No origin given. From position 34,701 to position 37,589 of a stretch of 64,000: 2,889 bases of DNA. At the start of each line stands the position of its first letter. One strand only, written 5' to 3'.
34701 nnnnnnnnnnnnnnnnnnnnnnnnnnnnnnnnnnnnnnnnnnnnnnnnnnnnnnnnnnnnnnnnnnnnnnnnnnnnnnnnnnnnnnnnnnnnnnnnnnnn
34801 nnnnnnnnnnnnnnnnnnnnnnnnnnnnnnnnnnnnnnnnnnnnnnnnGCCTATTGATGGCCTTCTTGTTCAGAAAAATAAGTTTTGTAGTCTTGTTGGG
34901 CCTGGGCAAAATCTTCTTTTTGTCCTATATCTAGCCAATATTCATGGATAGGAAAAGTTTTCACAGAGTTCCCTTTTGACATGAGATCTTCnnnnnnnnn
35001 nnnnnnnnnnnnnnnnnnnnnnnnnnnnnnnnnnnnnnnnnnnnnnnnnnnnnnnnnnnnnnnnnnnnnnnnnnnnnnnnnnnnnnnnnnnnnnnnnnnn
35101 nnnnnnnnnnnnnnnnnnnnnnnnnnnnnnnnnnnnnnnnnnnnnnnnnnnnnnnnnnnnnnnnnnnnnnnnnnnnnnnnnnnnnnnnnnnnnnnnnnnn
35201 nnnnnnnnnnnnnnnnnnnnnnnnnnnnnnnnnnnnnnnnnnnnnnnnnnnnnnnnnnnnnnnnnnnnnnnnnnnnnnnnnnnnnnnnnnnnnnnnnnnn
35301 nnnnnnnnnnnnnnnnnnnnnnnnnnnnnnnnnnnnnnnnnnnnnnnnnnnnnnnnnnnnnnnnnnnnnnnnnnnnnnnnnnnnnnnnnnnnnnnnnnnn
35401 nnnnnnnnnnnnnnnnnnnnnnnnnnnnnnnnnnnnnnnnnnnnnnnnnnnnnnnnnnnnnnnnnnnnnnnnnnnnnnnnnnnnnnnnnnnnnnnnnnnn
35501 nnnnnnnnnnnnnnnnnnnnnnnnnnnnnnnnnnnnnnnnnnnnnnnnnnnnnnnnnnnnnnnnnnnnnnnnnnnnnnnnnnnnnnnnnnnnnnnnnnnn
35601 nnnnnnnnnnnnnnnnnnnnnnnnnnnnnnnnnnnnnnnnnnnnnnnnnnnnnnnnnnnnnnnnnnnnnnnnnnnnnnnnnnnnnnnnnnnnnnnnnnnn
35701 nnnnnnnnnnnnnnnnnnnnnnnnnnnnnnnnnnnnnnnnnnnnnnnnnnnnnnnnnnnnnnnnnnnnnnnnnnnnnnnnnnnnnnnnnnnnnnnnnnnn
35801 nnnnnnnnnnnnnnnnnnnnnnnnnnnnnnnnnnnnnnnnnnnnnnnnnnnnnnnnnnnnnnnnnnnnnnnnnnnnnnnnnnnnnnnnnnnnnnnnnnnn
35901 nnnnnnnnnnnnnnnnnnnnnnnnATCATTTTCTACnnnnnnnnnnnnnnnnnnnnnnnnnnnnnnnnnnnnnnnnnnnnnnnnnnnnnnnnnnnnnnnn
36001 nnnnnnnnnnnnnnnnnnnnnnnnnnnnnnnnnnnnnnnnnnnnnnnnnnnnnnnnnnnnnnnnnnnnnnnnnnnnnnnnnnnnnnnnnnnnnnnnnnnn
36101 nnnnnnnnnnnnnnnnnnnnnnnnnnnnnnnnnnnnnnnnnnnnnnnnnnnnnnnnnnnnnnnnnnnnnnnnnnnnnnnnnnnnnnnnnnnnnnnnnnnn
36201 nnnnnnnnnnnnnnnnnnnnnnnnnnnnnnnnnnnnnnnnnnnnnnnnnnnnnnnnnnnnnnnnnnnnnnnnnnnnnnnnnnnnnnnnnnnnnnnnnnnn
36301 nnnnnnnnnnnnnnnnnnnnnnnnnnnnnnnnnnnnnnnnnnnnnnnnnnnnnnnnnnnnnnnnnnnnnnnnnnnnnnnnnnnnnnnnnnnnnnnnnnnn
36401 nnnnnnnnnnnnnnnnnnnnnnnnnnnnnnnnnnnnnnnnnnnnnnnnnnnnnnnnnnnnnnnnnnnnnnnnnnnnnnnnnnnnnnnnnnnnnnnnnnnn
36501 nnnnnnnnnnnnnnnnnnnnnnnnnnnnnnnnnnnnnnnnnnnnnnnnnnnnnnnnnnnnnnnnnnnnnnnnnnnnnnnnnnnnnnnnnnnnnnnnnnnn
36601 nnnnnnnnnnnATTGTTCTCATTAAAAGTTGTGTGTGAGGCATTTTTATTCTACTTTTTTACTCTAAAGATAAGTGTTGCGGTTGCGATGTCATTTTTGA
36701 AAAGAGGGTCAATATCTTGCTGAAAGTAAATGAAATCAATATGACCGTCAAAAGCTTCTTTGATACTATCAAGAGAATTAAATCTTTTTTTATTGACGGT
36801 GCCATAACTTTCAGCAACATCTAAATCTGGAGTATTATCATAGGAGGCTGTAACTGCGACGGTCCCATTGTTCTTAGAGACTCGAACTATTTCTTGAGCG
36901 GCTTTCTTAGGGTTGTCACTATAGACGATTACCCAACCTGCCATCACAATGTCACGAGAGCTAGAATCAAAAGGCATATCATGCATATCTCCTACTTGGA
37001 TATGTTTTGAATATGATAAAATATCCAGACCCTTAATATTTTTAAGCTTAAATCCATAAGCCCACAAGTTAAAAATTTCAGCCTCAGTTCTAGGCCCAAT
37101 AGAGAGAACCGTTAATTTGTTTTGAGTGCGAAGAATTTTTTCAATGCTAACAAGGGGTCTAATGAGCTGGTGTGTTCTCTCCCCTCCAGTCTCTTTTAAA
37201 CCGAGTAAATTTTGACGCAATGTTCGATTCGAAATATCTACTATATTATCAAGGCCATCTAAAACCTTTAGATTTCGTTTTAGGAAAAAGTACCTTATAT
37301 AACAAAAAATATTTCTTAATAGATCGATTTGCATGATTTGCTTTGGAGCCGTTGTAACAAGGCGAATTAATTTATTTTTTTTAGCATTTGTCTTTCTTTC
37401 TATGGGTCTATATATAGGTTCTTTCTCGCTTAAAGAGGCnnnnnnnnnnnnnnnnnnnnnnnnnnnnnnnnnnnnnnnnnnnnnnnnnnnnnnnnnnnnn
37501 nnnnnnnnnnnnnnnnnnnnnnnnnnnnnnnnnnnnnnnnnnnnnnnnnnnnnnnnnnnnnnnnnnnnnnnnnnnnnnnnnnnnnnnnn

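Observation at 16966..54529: Accessory genes repeatedly interrupted by single in-frame stop codons while the reading frame is preserved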

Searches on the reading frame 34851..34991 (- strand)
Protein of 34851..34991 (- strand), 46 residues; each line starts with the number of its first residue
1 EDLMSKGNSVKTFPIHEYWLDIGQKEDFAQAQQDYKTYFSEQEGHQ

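Call 8: search_protein_families(library=pfam, proteins=[window:34851-34991:-], max_evalue=0.01)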
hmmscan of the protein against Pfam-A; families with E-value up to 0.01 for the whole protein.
window:34851-34991:- (46 aa): 1 family
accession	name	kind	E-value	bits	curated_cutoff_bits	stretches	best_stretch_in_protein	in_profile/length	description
PF00483.29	NTP_transferase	-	0.0047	17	21.2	1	3-36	209-243/245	Nucleotidyl transferase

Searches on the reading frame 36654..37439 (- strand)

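Call 8: search_protein_families(library=pfam, proteins=[window:36654-37439:-], max_evalue=0.01)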
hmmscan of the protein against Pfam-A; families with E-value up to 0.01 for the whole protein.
window:36654-37439:- (262 aa): 4 families
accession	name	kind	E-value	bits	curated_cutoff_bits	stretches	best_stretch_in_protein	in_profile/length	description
PF08241.18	Methyltransf_11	-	6.4e-09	36.8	21.2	1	146-195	45-94/95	Methyltransferase domain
PF05148.21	Methyltransf_8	-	9.6e-06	26.1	27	1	99-197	64-157/219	Hypothetical methyltransferase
PF13847.12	Methyltransf_31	-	0.00063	19.9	27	1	147-200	58-113/145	Methyltransferase domain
PF13649.12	Methyltransf_25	-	0.0011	20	27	1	146-192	49-97/97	Methyltransferase domain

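Call 60: search_protein_families(library=padloc, proteins=[L001:15242-18739:+], max_evalue=0.001)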
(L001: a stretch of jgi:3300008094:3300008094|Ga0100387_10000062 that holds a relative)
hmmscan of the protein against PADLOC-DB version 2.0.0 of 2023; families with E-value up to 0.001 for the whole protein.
L001:15242-18739:+ (1166 aa): 9 families
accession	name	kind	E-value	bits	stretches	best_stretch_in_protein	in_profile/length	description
PDLC03924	MkoC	-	1.1e-71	240.3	1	380-1161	244-967/1136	-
PDLC03920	MkoA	-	2.2e-23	80.6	3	1020-1146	961-1081/1112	-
PDLC03921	MkoA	-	4.2e-11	39.3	1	1084-1147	1513-1573/1607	-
PDLC05009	PDC-S37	-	2.2e-05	20.4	1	879-913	941-975/1550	-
PDLC03859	LmuB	-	3.6e-05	21.1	1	612-777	345-487/611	-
PDLC04140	mad8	-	5.3e-05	20.9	1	395-434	19-61/314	mads_8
PDLC02194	Hhe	-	0.00018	16.8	0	879-920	1384-1425/1911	-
PDLC03868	LmuB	-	0.00053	16.4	1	586-757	308-482/1035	-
PDLC00039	DruH3|DruH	-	0.00069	15.6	1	10-63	5-58/1142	Unknown function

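Call 61: search_protein_families(library=ncbifam, proteins=[window:36654-37334:-, P0124], max_evalue=0.001)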
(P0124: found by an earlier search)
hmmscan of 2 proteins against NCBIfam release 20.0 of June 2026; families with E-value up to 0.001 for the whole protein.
window:36654-37334:- (227 aa): 4 families
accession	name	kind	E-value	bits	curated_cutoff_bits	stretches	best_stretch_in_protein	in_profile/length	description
TIGR02072.1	BioC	equivalog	1.4e-06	28.4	184.95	1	109-206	80-178/244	malonyl-ACP O-methyltransferase BioC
NF004452.0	PRK05785.1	equivalog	4.3e-05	23.1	207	1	114-161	98-146/228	hypothetical protein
NF007610.0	PRK10258.1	equivalog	9.3e-05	21.9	342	1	110-198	87-178/251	malonyl-ACP O-methyltransferase BioC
NF045667.1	MTase_DVU1556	equivalog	0.00061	19.3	155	1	114-198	72-158/213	DVU_1556 family methyltransferase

P0124 (1699 aa): 10 families
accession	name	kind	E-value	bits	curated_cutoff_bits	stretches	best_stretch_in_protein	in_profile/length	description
TIGR02768.1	TraA_Ti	equivalog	2e-168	562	590.45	2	1-575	1-561/751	Ti-type conjugative transfer relaxase TraA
NF010464.0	PRK13889.1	subfamily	2.5e-156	522.2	1015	2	1-579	1-552/992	conjugal transfer relaxase TraA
NF010402.0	PRK13826.1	subfamily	2.4e-117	393.3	1317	2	1-572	1-576/1102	Dtr system oriT relaxase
TIGR02760.1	TraI_TIGR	equivalog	4.3e-60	203.5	929.85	2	1069-1500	1518-1893/1960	conjugative transfer relaxase/helicase TraI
TIGR01448.2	helicase_RecD2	equivalog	7.7e-42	143.3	500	2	293-530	242-477/713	SF1B family DNA helicase RecD2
NF041496.1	MobQ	equivalog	1.9e-39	135.5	200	1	1-208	1-197/197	MobQ family relaxase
TIGR01447.1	recD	equivalog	1e-24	87.1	310.15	2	319-511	105-310/597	exodeoxyribonuclease V subunit alpha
NF010263.0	PRK13709.1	equivalog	3.3e-23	81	2212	1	376-515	968-1116/1752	conjugative transfer relaxase/helicase TraI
NF011300.0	PRK14712.1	equivalog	1.5e-14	52.2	2486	1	384-515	843-983/1623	conjugative transfer relaxase/helicase TraI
NF008127.0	PRK10875.1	equivalog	1.2e-12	47.2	671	2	454-509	262-315/619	exodeoxyribonuclease V subunit alpha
